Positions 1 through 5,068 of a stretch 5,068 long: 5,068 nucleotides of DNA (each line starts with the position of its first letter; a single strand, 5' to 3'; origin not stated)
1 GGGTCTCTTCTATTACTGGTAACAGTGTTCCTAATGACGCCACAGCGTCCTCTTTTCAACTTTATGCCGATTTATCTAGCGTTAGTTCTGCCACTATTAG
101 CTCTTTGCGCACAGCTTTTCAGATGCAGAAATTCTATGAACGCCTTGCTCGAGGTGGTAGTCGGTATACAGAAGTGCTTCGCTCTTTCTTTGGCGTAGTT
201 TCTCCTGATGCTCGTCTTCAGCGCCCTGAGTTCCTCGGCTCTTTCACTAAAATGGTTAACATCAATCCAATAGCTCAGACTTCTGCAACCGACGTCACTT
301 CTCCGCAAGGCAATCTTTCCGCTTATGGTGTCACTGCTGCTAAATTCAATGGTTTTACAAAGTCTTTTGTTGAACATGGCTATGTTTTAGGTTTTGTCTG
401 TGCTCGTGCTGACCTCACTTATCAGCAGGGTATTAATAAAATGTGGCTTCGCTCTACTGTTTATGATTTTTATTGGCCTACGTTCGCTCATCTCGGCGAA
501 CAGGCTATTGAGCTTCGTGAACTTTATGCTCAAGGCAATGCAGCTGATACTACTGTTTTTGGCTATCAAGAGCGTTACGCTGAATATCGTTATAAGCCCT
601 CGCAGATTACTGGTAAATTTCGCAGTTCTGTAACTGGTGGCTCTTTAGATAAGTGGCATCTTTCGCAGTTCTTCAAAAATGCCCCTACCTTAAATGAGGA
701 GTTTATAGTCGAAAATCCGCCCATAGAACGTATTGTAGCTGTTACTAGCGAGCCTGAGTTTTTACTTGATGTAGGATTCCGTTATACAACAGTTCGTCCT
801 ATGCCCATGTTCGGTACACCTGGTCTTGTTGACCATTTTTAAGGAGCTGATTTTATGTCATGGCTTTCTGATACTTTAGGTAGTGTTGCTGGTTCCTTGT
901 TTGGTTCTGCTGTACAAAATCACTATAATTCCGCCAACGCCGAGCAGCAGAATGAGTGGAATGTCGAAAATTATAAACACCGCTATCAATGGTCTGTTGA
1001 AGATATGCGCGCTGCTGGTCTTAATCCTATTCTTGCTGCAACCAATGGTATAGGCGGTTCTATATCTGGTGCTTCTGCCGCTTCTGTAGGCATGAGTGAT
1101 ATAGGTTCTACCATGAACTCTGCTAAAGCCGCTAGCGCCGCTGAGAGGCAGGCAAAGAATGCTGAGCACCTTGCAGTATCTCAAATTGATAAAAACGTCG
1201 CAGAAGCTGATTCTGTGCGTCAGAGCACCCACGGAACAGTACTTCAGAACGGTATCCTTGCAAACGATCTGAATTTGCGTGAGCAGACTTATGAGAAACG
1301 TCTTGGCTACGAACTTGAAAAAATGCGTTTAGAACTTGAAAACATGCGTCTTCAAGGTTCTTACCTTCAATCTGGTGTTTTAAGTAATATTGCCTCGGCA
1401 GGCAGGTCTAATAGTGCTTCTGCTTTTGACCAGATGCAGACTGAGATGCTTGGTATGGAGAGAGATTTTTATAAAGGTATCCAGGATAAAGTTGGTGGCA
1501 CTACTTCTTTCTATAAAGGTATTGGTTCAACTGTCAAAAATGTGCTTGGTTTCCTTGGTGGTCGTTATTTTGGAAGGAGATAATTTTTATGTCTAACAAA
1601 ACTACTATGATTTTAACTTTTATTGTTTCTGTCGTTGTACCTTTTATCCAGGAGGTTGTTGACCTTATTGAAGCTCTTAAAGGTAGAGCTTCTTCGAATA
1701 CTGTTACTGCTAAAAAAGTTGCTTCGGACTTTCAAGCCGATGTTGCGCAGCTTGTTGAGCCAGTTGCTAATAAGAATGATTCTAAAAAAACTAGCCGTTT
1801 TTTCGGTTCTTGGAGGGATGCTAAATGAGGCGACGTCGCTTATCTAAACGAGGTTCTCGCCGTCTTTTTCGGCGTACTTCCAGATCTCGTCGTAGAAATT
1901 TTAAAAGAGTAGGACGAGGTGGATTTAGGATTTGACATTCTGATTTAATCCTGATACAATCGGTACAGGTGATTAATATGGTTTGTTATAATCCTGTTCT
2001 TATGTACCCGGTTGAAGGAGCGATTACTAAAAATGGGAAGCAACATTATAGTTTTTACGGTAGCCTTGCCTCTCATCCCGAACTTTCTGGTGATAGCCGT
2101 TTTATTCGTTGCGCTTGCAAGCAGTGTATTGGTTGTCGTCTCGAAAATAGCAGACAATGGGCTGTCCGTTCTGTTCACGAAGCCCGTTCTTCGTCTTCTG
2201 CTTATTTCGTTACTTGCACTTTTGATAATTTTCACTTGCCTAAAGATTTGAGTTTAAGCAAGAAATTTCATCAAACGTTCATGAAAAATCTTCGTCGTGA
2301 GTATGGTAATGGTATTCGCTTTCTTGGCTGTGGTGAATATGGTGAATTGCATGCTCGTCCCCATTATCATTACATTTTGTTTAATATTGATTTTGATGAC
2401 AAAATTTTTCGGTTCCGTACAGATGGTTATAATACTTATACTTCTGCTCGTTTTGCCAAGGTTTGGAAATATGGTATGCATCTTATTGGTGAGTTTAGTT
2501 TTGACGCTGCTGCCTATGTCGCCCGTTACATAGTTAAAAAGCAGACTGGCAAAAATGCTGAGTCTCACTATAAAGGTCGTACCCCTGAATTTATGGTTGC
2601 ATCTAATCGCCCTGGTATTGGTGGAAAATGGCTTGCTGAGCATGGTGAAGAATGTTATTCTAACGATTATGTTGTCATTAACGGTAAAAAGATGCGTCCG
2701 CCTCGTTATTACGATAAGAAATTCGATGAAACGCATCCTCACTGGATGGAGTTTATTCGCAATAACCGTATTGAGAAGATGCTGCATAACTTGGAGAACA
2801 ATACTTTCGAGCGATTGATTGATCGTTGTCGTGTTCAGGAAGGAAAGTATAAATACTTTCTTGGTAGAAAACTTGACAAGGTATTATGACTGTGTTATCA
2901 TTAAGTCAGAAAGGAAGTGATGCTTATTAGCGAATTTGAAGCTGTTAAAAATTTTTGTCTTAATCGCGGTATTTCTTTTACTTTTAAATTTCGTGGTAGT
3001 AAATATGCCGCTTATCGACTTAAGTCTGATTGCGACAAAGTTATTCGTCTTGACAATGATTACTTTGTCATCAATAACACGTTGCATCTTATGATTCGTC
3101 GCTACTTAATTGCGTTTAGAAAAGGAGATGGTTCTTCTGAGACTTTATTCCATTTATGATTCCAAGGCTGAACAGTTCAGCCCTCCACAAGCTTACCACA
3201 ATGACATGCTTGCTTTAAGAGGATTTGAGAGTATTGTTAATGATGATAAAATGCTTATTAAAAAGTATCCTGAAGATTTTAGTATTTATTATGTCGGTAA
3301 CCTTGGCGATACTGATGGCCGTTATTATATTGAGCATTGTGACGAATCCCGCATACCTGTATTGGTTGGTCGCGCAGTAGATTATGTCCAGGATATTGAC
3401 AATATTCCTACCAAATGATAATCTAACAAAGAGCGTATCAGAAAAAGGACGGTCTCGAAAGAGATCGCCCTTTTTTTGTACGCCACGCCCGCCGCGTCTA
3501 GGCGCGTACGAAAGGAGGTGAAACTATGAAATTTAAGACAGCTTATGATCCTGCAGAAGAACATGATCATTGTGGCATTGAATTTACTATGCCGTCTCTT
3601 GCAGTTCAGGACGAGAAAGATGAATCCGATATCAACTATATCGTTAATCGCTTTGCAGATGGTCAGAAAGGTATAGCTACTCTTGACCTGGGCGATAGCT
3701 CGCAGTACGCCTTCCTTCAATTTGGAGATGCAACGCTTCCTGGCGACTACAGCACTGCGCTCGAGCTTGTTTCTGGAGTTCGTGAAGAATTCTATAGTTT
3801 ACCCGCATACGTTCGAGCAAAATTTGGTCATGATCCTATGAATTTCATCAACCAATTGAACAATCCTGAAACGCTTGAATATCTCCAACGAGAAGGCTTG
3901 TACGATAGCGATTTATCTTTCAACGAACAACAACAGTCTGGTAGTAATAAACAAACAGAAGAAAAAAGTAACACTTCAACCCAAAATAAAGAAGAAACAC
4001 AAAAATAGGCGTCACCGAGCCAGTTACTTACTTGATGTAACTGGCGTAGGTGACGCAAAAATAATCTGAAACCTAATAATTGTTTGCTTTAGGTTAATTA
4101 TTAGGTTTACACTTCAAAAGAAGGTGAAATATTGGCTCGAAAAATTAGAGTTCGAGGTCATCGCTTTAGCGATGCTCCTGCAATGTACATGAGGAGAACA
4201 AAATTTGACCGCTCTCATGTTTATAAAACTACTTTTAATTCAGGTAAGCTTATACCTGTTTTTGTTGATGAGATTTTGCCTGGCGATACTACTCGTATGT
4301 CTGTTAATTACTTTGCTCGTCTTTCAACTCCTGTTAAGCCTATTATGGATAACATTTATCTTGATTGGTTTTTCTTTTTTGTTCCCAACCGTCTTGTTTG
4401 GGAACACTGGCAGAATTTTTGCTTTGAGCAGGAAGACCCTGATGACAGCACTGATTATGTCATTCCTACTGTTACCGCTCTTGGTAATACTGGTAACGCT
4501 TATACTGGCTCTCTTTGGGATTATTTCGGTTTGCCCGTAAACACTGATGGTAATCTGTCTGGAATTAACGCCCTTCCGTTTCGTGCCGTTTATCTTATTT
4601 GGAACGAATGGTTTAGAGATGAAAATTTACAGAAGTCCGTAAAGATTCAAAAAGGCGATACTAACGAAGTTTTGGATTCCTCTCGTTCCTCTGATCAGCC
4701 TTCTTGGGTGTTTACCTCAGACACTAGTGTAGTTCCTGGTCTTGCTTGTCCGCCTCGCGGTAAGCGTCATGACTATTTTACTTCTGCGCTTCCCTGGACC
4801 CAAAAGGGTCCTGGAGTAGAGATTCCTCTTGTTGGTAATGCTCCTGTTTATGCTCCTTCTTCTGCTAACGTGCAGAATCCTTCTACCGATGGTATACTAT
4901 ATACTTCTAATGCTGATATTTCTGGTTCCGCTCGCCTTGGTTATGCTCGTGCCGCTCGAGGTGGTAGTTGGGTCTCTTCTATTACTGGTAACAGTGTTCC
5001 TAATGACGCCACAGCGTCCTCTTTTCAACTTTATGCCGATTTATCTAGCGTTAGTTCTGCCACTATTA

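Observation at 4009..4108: Two large hairpins in the VP3-VP1 intergenic region, one with the phiX174 ori core heptamer ACTTGAT in its loop: candidate origin / complementary-strand priming site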

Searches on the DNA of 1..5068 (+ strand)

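Call 8: search_dna_similar(query=window:1-5068:+, collection=phages, mode=near, max_rows=30)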
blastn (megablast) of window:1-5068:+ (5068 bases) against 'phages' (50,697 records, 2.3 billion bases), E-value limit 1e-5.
Records with a match: 18; places in all: 18; records where one place covers at least 80% of the query: 8.
Best place of each record, by identity: 95-99% 1; 90-95% 2; 80-90% 14; 60-80% 1.
By first word of the organism name: Microviridae 10; Human 3; Gokushovirus 2; Dipodfec 2; Gokushovirinae 1.
By host as written in the record: - 8; Homo sapiens 4; Ciona robusta 2; Dipodomys merriami 2; tick 1; porcine 1.
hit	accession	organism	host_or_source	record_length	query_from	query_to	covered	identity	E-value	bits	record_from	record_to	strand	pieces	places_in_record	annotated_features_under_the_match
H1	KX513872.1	Human gut gokushovirus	Homo sapiens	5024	114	4807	93%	85.9%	0e+0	4985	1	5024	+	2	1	putative VP1 | putative VP4 | putative VP2 | putative VP3 | putative VP5 | and 1 other names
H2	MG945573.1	Microviridae sp.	dog feces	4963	62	4814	94%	84.7%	0e+0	4715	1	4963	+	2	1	similar to VP1 | similar to VP4 | similar to VP2 | similar to VP3 | similar to VP5 | and 1 other names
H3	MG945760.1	Microviridae sp.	pig feces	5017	108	4818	93%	85.1%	0e+0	4797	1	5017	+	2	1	similar to VP1 | similar to VP4 | similar to VP2 | similar to VP3 | similar to VP5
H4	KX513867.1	Human gut gokushovirus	Homo sapiens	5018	108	4807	93%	85.2%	0e+0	4817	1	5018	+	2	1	putative VP1 | putative VP4 | putative VP2 | putative VP3 | putative VP5 | and 1 other names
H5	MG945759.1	Microviridae sp.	human feces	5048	108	4814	93%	84.8%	0e+0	4724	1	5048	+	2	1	similar to VP1 | similar to VP4 | similar to VP2 | similar to VP3 | similar to VP5 | and 1 other names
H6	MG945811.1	Microviridae sp.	pig feces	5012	106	4818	93%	84.6%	0e+0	4655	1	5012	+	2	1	similar to VP1 | similar to VP4 | similar to VP2 | similar to VP3 | similar to VP5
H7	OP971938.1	Microviridae sp.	Human feces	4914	91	4818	91%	85.2%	0e+0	4701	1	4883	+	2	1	VP1: major capsid protein | VP4: replication protein | VP2: DNA pilot protein | VP3: scaffolding protein | VP5: DNA binding protein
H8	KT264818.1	Gokushovirus WZ-2015a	Homo sapiens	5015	108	4182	80%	85.8%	0e+0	4316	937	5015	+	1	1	VP4 | VP1 | VP2 | VP3 | VP5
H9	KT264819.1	Gokushovirus WZ-2015a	Homo sapiens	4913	105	4007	77%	82.8%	0e+0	3478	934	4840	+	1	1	VP4 | VP2 | VP1 | VP3 | VP5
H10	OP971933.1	Microviridae sp.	Human feces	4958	105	4814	71%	85.3%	0e+0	3702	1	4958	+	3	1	VP1: major capsid protein | VP4: replication protein | VP2: DNA pilot protein | VP3: scaffolding protein | VP5: DNA binding protein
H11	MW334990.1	Human gut gokushovirus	tick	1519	108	1036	18%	83.8%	0e+0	881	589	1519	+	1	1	putative VP1 | putative VP2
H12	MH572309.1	Microviridae sp.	Ciona robusta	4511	350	506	3%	75.5%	3e-10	75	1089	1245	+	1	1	major capsid protein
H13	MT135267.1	Gokushovirinae sp.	porcine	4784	147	215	1%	85.5%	1e-9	73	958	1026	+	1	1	VP1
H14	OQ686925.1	Dipodfec virus UOA04_Rod_861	Dipodomys merriami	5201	4743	4811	1%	82.9%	2e-6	62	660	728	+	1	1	major capsid protein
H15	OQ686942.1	Dipodfec virus UOA04_Rod_1011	Dipodomys merriami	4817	984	1037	1%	87.0%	2e-6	62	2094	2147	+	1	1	DNA pilot protein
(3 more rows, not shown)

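Call 10: search_dna_similar(query=window:1-4970:+, collection=ecoli_genomes, mode=near, max_rows=20)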
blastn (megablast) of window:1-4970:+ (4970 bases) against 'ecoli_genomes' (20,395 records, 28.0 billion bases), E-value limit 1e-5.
No match.

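Call 11: get_annotated_region(hit=H1, flank=0)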
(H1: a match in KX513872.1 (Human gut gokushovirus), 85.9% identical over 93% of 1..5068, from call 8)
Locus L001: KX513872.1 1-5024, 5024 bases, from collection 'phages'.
description: Human gut gokushovirus isolate SH-CHD9, complete genome.
organism: Human gut gokushovirus (NCBI taxid 1986031)
taxonomy: Viruses; Monodnaviria; Sangervirae; Phixviricota; Malgrandaviricetes; Petitvirales; Microviridae; Gokushovirinae
host: Homo sapiens; source: human gut; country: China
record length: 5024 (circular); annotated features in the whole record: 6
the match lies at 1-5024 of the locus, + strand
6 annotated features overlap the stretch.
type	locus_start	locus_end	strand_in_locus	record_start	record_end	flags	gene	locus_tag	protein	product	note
CDS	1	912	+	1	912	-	-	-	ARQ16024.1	putative VP4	-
CDS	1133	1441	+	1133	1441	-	-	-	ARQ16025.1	putative VP5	-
CDS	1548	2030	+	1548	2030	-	-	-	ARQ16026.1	putative VP3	-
CDS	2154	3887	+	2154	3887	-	-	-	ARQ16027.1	putative VP1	-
CDS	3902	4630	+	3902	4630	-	-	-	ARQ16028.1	putative VP2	-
CDS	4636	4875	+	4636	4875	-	-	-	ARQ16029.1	hypothetical protein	-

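Call 12: get_annotated_region(hit=H2, flank=0)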
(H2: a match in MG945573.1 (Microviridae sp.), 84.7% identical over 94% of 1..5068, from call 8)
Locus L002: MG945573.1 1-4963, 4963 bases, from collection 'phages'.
description: UNVERIFIED: Microviridae sp. isolate 3527-1602, complete genome.
organism: Microviridae sp. (NCBI taxid 2202644)
taxonomy: Viruses; Monodnaviria; Sangervirae; Phixviricota; Malgrandaviricetes; Petitvirales; Microviridae
host: -; source: dog feces; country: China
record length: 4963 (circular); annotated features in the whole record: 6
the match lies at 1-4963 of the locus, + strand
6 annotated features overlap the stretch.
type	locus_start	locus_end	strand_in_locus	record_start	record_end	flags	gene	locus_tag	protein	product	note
misc_feature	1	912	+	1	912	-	-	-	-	-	similar to VP4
misc_feature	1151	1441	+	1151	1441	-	-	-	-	-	similar to VP5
misc_feature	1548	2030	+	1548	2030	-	-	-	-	-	similar to VP3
misc_feature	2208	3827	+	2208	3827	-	-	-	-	-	similar to VP1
misc_feature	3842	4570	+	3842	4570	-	-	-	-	-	similar to VP2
misc_feature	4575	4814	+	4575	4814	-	-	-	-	-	similar to hypothetical protein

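Call 13: get_annotated_region(hit=H3, flank=0)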
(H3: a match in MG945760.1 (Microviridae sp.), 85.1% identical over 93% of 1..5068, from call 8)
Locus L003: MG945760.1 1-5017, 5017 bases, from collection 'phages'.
description: UNVERIFIED: Microviridae sp. isolate 3362-1711, complete genome.
organism: Microviridae sp. (NCBI taxid 2202644)
taxonomy: Viruses; Monodnaviria; Sangervirae; Phixviricota; Malgrandaviricetes; Petitvirales; Microviridae
host: -; source: pig feces; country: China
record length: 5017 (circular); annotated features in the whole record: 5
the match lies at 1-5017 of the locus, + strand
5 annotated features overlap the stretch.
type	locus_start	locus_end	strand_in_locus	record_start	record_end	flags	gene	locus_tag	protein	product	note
misc_feature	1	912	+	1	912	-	-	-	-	-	similar to VP4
misc_feature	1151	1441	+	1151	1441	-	-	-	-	-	similar to VP5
misc_feature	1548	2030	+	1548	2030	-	-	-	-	-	similar to VP3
misc_feature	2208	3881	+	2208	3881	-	-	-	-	-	similar to VP1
misc_feature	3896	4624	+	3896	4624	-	-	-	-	-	similar to VP2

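Call 14: get_annotated_region(hit=H4, flank=0)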
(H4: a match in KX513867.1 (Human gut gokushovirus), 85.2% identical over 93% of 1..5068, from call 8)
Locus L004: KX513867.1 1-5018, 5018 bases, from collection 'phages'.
description: Human gut gokushovirus isolate SH-CHD4, complete genome.
organism: Human gut gokushovirus (NCBI taxid 1986031)
taxonomy: Viruses; Monodnaviria; Sangervirae; Phixviricota; Malgrandaviricetes; Petitvirales; Microviridae; Gokushovirinae
host: Homo sapiens; source: human gut; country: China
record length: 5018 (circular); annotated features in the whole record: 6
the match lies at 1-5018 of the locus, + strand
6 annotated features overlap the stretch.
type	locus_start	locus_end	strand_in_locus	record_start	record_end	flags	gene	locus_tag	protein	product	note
CDS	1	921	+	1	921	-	-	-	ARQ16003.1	putative VP4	-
CDS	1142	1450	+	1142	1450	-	-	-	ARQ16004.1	putative VP5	-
CDS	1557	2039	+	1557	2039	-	-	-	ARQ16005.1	putative VP3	-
CDS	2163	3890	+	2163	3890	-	-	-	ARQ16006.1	putative VP1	-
CDS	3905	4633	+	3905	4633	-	-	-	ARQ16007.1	putative VP2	-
CDS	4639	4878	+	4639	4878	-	-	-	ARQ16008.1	hypothetical protein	-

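Call 15: get_annotated_region(hit=H5, flank=0)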
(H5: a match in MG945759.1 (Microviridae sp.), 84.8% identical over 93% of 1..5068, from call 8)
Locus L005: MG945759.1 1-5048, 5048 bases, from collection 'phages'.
description: UNVERIFIED: Microviridae sp. isolate 3181-1801, complete genome.
organism: Microviridae sp. (NCBI taxid 2202644)
taxonomy: Viruses; Monodnaviria; Sangervirae; Phixviricota; Malgrandaviricetes; Petitvirales; Microviridae
host: -; source: human feces; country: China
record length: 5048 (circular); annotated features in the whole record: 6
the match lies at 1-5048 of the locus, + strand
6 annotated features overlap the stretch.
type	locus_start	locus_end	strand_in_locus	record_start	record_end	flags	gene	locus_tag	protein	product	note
misc_feature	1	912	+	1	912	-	-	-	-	-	similar to VP4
misc_feature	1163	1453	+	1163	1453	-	-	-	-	-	similar to VP5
misc_feature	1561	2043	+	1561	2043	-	-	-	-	-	similar to VP3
misc_feature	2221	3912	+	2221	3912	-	-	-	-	-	similar to VP1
misc_feature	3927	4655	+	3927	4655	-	-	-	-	-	similar to VP2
misc_feature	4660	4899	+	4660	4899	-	-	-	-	-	similar to hypothetical protein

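Call 16: get_annotated_region(hit=H6, flank=0)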
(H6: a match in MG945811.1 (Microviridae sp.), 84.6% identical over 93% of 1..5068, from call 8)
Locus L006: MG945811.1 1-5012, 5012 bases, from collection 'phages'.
description: UNVERIFIED: Microviridae sp. isolate 5212-1801, complete genome.
organism: Microviridae sp. (NCBI taxid 2202644)
taxonomy: Viruses; Monodnaviria; Sangervirae; Phixviricota; Malgrandaviricetes; Petitvirales; Microviridae
host: -; source: pig feces; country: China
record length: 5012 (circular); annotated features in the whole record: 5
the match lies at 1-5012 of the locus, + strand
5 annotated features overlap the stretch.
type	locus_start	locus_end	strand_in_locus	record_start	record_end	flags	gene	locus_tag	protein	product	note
misc_feature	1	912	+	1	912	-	-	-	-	-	similar to VP4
misc_feature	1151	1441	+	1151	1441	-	-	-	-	-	similar to VP5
misc_feature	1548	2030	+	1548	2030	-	-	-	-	-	similar to VP3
misc_feature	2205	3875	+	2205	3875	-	-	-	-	-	similar to VP1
misc_feature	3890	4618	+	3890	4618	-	-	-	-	-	similar to VP2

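Call 17: get_annotated_region(hit=H7, flank=100)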
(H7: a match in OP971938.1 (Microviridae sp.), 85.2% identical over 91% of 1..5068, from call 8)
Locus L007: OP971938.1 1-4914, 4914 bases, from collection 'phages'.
description: Microviridae sp. isolate LMM67718, complete genome.
organism: Microviridae sp. (NCBI taxid 2202644)
taxonomy: Viruses; Monodnaviria; Sangervirae; Phixviricota; Malgrandaviricetes; Petitvirales; Microviridae
host: -; source: Human feces; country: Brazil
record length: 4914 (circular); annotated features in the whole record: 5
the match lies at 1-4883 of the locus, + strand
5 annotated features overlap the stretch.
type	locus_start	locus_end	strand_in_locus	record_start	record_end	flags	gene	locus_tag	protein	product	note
CDS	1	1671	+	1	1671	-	VP1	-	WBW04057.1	major capsid protein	-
CDS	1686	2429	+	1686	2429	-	VP2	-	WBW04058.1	DNA pilot protein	-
CDS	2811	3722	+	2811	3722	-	VP4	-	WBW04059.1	replication protein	-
CDS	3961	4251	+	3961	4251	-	VP5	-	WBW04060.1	DNA binding protein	-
CDS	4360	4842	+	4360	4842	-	VP3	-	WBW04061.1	scaffolding protein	-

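Call 20: get_annotated_region(hit=H10, flank=0)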
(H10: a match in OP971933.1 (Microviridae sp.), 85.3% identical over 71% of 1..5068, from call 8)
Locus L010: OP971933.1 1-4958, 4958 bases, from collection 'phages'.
description: Microviridae sp. isolate LMM67713, complete genome.
organism: Microviridae sp. (NCBI taxid 2202644)
taxonomy: Viruses; Monodnaviria; Sangervirae; Phixviricota; Malgrandaviricetes; Petitvirales; Microviridae
host: -; source: Human feces; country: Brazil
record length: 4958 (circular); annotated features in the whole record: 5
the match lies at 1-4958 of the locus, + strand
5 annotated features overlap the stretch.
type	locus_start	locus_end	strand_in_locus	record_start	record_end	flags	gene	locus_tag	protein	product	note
CDS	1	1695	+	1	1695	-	VP1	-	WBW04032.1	major capsid protein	-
CDS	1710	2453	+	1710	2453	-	VP2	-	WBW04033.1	DNA pilot protein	-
CDS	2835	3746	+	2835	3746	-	VP4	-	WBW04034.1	replication protein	-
CDS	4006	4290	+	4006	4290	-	VP5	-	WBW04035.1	DNA binding protein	-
CDS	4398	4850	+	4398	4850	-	VP3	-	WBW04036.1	scaffolding protein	-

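Call 87: build_rna_model(alignment_id=A2, structure=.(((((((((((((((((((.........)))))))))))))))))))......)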
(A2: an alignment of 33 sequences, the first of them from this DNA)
Model R1 built from alignment A2 (33 sequences, 54 columns); structure: as given.
model positions 53; base pairs 19; branch points 0; effective number of sequences 15.07; information 1.047 bits per position. Calibrated on 0.2 Mb of random sequence (short: E-values are rough).
structure used (alignment columns):
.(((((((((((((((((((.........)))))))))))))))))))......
